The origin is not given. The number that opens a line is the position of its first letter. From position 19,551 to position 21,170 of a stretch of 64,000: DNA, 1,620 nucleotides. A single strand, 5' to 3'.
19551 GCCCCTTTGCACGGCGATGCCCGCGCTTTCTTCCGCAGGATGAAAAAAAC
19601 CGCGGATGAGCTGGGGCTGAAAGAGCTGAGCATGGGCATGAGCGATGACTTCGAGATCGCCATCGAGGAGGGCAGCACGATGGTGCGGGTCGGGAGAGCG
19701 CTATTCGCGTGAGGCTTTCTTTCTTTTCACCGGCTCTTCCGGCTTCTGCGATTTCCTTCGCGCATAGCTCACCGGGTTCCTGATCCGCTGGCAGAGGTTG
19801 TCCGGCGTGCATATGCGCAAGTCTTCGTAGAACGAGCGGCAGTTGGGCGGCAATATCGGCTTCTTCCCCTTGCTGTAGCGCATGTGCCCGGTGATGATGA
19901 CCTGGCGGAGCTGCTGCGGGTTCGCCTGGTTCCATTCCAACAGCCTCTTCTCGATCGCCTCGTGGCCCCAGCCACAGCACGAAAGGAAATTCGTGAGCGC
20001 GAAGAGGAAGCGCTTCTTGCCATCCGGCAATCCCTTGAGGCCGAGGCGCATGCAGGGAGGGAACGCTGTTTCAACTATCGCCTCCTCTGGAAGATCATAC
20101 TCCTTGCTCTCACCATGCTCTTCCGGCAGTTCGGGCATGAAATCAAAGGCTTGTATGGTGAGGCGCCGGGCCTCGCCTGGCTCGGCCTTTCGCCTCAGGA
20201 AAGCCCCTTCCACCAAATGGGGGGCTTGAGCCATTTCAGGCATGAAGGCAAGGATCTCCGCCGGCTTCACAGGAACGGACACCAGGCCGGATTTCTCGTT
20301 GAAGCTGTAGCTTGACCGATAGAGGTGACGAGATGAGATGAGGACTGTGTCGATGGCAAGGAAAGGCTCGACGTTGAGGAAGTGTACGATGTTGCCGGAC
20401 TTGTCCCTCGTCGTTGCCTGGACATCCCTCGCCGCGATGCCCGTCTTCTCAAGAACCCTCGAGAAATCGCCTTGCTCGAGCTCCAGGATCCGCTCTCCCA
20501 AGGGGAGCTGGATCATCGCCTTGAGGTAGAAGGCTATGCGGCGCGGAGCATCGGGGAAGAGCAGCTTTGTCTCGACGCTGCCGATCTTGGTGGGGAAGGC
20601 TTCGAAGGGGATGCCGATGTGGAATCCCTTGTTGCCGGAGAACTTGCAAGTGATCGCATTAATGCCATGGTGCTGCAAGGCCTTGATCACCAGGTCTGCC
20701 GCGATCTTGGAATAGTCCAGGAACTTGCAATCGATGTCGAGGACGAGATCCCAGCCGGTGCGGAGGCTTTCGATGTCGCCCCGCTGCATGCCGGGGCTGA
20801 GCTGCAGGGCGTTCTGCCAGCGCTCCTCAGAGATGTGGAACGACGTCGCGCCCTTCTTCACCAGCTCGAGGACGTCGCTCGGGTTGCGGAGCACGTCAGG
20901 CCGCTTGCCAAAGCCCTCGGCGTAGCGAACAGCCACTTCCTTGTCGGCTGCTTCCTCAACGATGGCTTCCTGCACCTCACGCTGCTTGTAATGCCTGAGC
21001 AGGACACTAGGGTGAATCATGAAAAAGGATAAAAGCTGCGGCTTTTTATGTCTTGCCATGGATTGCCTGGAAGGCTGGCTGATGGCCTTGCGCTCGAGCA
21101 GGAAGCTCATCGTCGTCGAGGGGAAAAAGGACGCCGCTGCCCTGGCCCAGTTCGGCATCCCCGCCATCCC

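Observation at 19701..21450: PriS-PriL(CTD) fused primase whose start codon overlaps the start of a divergent Toprim-domain gene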

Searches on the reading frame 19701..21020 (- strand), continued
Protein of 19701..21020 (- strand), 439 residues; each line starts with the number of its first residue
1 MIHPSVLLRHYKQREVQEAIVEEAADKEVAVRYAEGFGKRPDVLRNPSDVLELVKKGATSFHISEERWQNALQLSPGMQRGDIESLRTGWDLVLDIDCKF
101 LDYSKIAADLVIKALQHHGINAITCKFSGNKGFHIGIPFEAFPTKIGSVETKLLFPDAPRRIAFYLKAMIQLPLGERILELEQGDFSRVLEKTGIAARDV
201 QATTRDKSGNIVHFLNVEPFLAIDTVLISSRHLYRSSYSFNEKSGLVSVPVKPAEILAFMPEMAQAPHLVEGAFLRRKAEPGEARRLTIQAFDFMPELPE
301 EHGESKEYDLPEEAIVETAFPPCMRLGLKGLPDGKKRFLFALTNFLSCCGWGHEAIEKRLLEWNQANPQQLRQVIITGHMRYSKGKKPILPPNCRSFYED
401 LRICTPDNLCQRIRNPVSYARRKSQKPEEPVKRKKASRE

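Call 23: find_related_loci(query=A2, collection=genome_contigs, flank=3000)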
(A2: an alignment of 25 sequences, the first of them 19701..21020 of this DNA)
Query A2 (439 aa) in genome_contigs; peptide patterns used: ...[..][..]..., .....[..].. (x = any residue, [..] = any of these).
600 stretches matched a pattern (row limit reached: there are more); 551 encode a relative of the query (tblastn E <= 1e-3); the best 80 are kept; 80 distinct loci.
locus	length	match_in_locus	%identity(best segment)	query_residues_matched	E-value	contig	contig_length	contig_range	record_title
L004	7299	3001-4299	58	1-424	2e-170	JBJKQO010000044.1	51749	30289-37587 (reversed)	MAG: Candidatus Woesearchaeota archaeon isolate Bin_36 S1Ck127_2550638_flag_0_multi_7.9973_len_51749, whole genome shotg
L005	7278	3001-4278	56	1-427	2e-158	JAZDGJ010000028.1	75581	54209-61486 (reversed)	MAG: Candidatus Woesearchaeota archaeon isolate MEGAHIT-group-0.258 k141_12996475, whole genome shotgun sequence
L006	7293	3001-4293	55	2-425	1e-157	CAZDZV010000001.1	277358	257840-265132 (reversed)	MAG TPA_asm: uncultured Methanosarcinales archaeon isolate SRP141376_co2_275 genome assembly, contig: NODE_38_length_277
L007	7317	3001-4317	55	5-435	1e-155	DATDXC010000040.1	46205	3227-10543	MAG TPA_asm: Candidatus Nanoarchaeia archaeon isolate SMAG_U8128 k141_709141, whole genome shotgun sequence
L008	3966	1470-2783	55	1-425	2e-159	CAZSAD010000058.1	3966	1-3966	MAG TPA_asm: uncultured Methanosarcinales archaeon isolate SRP062349_co5_133 genome assembly, contig: NODE_20117_length_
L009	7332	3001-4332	54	1-425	5e-152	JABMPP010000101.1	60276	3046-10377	MAG: Candidatus Woesearchaeota archaeon isolate bin.305 k141_6077224, whole genome shotgun sequence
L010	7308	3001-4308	52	1-424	2e-148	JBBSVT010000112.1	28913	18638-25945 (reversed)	MAG: Nanoarchaeota archaeon isolate H14-bin056_1 H14_bin056_1_000000000112, whole genome shotgun sequence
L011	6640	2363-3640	53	5-423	9e-148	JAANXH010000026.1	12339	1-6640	MAG: Candidatus Woesearchaeota archaeon isolate SuakinDeep_MAG79_5 MAG795_26, whole genome shotgun sequence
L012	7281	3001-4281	53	5-425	8e-148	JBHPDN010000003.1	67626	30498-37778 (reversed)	Nanoarchaeota archaeon isolate SAG AM-311-B02 NODE_3_length_67626_cov_30.224919, whole genome shotgun sequence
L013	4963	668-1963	52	1-425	2e-148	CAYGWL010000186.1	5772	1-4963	MAG TPA_asm: uncultured Methanosarcinales archaeon isolate ERP119294_co2_8 genome assembly, contig: k141_4191244, whole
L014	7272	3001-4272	54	5-423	3e-147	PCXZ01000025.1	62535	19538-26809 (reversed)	MAG: Candidatus Woesearchaeota archaeon CG10_big_fil_rev_8_21_14_0_10_44_13 CG10_8_21_14_0.10_scaffold_245_c, whole geno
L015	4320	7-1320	51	5-435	7e-147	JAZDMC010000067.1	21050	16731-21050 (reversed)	MAG: Candidatus Woesearchaeota archaeon isolate MEGAHIT-group-0.632 k141_8074118, whole genome shotgun sequence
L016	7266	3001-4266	53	1-425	1e-145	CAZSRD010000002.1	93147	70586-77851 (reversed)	MAG TPA_asm: uncultured Methanosarcinales archaeon isolate SRP178699_co1_479 genome assembly, contig: NODE_152_length_93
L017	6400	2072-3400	50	1-436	4e-145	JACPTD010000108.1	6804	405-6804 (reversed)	MAG: Candidatus Woesearchaeota archaeon isolate NC_groundwater_723_Ag_S-0.2um_38_8 S36_SO-2_scaffold_561176, whole genom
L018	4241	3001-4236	54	1-404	5e-146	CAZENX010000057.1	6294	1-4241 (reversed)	MAG TPA_asm: uncultured Methanosarcinales archaeon isolate binchicken_co178_239 genome assembly, contig: NODE_14421_leng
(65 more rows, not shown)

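Call 43: predict_structure(alignment_id=A2)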
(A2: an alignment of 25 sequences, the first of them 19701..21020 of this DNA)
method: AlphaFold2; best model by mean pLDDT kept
length: 439 residues; sequences in the alignment: 25
mean_pLDDT: 85.8   pTM: 0.66
mean pLDDT of the five models: 85.8, 83.7, 82.6, 82.3, 81.9
residues with pLDDT >= 90: 225; 70-90: 178; 50-70: 16; < 50: 20
segments of 3 or more residues with pLDDT < 50: 299-306, 428-439
pLDDT, mean of each block of 10 residues (from residue 1): 87 93 91 84 87 93 92 84 90 92 96 96 93 94 91 90 92 93 90 88 83 87 69 87 92 94 84 79 92 68 51 89 91 87 93 93 92 89 81 79 81 85 68 39
secondary structure, 60 per line:
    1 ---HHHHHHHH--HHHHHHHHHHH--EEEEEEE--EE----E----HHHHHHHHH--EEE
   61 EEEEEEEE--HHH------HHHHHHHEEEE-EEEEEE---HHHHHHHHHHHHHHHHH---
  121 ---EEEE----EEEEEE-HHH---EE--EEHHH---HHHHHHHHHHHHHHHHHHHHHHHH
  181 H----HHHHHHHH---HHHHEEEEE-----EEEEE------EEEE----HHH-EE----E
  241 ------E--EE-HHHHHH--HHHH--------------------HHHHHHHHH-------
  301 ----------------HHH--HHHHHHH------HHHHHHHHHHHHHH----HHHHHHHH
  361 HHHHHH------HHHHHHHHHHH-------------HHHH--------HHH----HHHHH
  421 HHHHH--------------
elements in order: H4-11 H14-24 E27-33 H47-55 E58-68 H80-86 E87-90 E92-97 H101-117 E124-127 E132-137 H157-181 H186-193 H197-200 E201-205 E211-215 E222-225 H253-258 H261-264 H285-293 H322-328 H335-348 H353-366 H373-383 H397-400 H416-425

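Call 47: fold_search(model_id=the predicted structure, library=pdb)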
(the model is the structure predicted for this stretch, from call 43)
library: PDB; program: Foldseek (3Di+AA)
matches with E <= 10: 207; with E <= 0.001: 53
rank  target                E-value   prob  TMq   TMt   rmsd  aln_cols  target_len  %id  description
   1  6sa1_D                5.6e-07  1.00  0.39  0.50   7.4       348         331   14  Post catalytic complex of Prim-PolC from Mycobacterium smegmatis with gapped DNA and 3'-dUTP (released 2020-11-18)
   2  6sa0_A                5.9e-07  1.00  0.39  0.50   9.1       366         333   15  Ternary complex of Prim-PolC from Mycobacterium smegmatis with 2nt gapped DNA and UpNHpp (released 2020-11-18)
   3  5op0_B                1.7e-06  1.00  0.39  0.50   7.6       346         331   15  Structure of Prim-PolC from Mycobacterium smegmatis (released 2017-11-15)
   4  5dmu                  1.9e-06  1.00  0.32  0.45   7.9       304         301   13  Structure of the NHEJ polymerase from Methanocella paludicola (released 2015-10-07)
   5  2r9l_B                2.8e-06  1.00  0.29  0.43  13.0       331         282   14  Polymerase Domain from Mycobacterium tuberculosis Ligase D in complex with DNA (released 2008-01-08)
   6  4rr2_C                3.1e-06  1.00  0.35  0.39  12.3       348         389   14  Crystal structure of human primase (released 2015-01-21)
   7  6sa1_A                3.3e-06  1.00  0.39  0.50   7.7       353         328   15  Post catalytic complex of Prim-PolC from Mycobacterium smegmatis with gapped DNA and 3'-dUTP (released 2020-11-18)
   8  5op0_A                3.5e-06  1.00  0.39  0.50   7.6       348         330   14  Structure of Prim-PolC from Mycobacterium smegmatis (released 2017-11-15)
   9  6r4s_A                3.7e-06  1.00  0.35  0.40  12.6       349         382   15  Crystal structure of the Pri1 subunit of human primase bound to ATP (released 2019-09-11)
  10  3pky_B                3.7e-06  1.00  0.28  0.41  13.1       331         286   14  Polymerase Domain from Mycobacterium tuberculosis Ligase D in complex with DNA, UTP and Manganese. (released 2011-02-16)
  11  8g9f_D                3.9e-06  1.00  0.34  0.39  14.7       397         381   14  Complete auto-inhibitory complex of Xenopus laevis DNA polymerase alpha-primase (released 2023-04-12)
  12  2r9l_A                5.4e-06  1.00  0.28  0.41  13.3       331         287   14  Polymerase Domain from Mycobacterium tuberculosis Ligase D in complex with DNA (released 2008-01-08)
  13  4mky_A                5.7e-06  1.00  0.29  0.42  12.8       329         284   15  Polymerase Domain from Mycobacterium tuberculosis Ligase D in complex with an annealed double-strand DNA break. (released 2013-12-11)
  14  2iru_B                6.8e-06  1.00  0.29  0.43  12.4       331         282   15  Crystal Structure of the Polymerase Domain from Mycobacterium tuberculosis Ligase D (released 2007-01-02)
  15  8b9d_O                7.6e-06  1.00  0.34  0.40  11.8       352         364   14  Human replisome bound by Pol Alpha (released 2023-08-09)
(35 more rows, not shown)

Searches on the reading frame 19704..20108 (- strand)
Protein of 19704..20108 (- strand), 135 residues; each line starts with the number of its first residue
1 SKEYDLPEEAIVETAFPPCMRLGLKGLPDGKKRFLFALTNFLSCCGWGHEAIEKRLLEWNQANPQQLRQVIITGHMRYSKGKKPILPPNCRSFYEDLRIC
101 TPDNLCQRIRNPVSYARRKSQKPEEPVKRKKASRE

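Call 57: predict_structure(alignment_id=A3)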
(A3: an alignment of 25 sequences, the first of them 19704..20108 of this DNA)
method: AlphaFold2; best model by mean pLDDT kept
length: 135 residues; sequences in the alignment: 25
mean_pLDDT: 86.1   pTM: 0.79
mean pLDDT of the five models: 86.1, 84.9, 83.1, 82.8, 82.0
residues with pLDDT >= 90: 73; 70-90: 45; 50-70: 15; < 50: 2
segments of 3 or more residues with pLDDT < 50: none
pLDDT, mean of each block of 10 residues (from residue 1): 72 93 93 94 94 96 95 93 84 86 83 91 60 56
secondary structure, 60 per line:
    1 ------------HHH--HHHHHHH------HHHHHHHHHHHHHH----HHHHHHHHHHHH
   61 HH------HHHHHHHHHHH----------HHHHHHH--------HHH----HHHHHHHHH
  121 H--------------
elements in order: H18-24 H31-44 H49-62 H69-79 H90-96 H112-121

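Call 60: fold_search(model_id=the predicted structure, library=pdb)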
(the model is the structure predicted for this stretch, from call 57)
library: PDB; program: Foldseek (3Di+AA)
matches with E <= 10: 24; with E <= 0.001: 0
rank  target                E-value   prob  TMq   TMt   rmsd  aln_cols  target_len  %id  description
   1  4wyh                  7.0e-01  0.82  0.45  0.58   3.1        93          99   17  Crystal structure of PriX from the hyperthermophilic archaeon Sulfolobus solfataricus (released 2015-06-24)
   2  8g9f_C                7.4e-01  0.47  0.37  0.13   3.9        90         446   21  Complete auto-inhibitory complex of Xenopus laevis DNA polymerase alpha-primase (released 2023-04-12)
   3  8g9l_B                7.4e-01  0.38  0.34  0.26   4.7        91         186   22  DNA initiation subcomplex of Xenopus laevis DNA polymerase alpha-primase (released 2023-04-12)
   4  7tl4                  1.0e+00  0.41  0.49  0.38   7.1       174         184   16  Crystal Structure of Yeast p58C Multi-Tyrosine Mutant 6YF (released 2022-06-29)
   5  8g99_C                1.2e+00  0.35  0.37  0.15   3.9        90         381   21  Partial auto-inhibitory complex of Xenopus laevis DNA polymerase alpha-primase (released 2023-04-12)
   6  8dil_B                2.2e+00  0.06  0.19  0.15  13.6        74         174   24  Crystal structure of putative nitroreductase from Salmonella enterica (released 2022-07-13)
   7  6du0                  2.5e+00  0.18  0.45  0.36   7.1       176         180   18  Crystal structure of eukaryotic DNA primase large subunit iron-sulfur cluster domain Y395L mutant (released 2018-12-12)
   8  3bm2_B                2.6e+00  0.08  0.21  0.17  13.9        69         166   17  Crystal structure of a minimal nitroreductase ydjA from Escherichia coli K12 with and without FMN cofactor (released 2008-01-01)
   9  5f0q_A                2.8e+00  0.06  0.22  0.17   9.3        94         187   21  Crystal structure of C-terminal domain of the human DNA primase large subunit with bound DNA template/RNA primer (released 2016-03-23)
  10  3hn2_B                3.3e+00  0.11  0.31  0.16  10.5       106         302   11  Crystal structure of 2-dehydropantoate 2-reductase FROM Geobacter metallireducens GS-15 (released 2009-06-09)
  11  3bm2_A                3.3e+00  0.06  0.24  0.20  15.8        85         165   18  Crystal structure of a minimal nitroreductase ydjA from Escherichia coli K12 with and without FMN cofactor (released 2008-01-01)
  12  8dil_C                3.5e+00  0.06  0.20  0.16  13.2        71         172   24  Crystal structure of putative nitroreductase from Salmonella enterica (released 2022-07-13)
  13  8xmb_A                3.7e+00  0.05  0.21  0.04  11.4        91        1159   15  NTP-bound Pol IV transcription elongation complex (released 2024-07-24)
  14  4ni9_C                4.4e+00  0.02  0.18  0.17  12.5       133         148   10  Crystal structure of human interleukin 6 in complex with a modified nucleotide aptamer (SOMAMER SL1025), FORM 2 (released 2014-01-22)
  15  8ix9_A                5.2e+00  0.09  0.33  0.16  10.8       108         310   15  Pseudomoans Aerugiona Wildtype Ketopantoate Reductase with NADPH (released 2024-04-03)
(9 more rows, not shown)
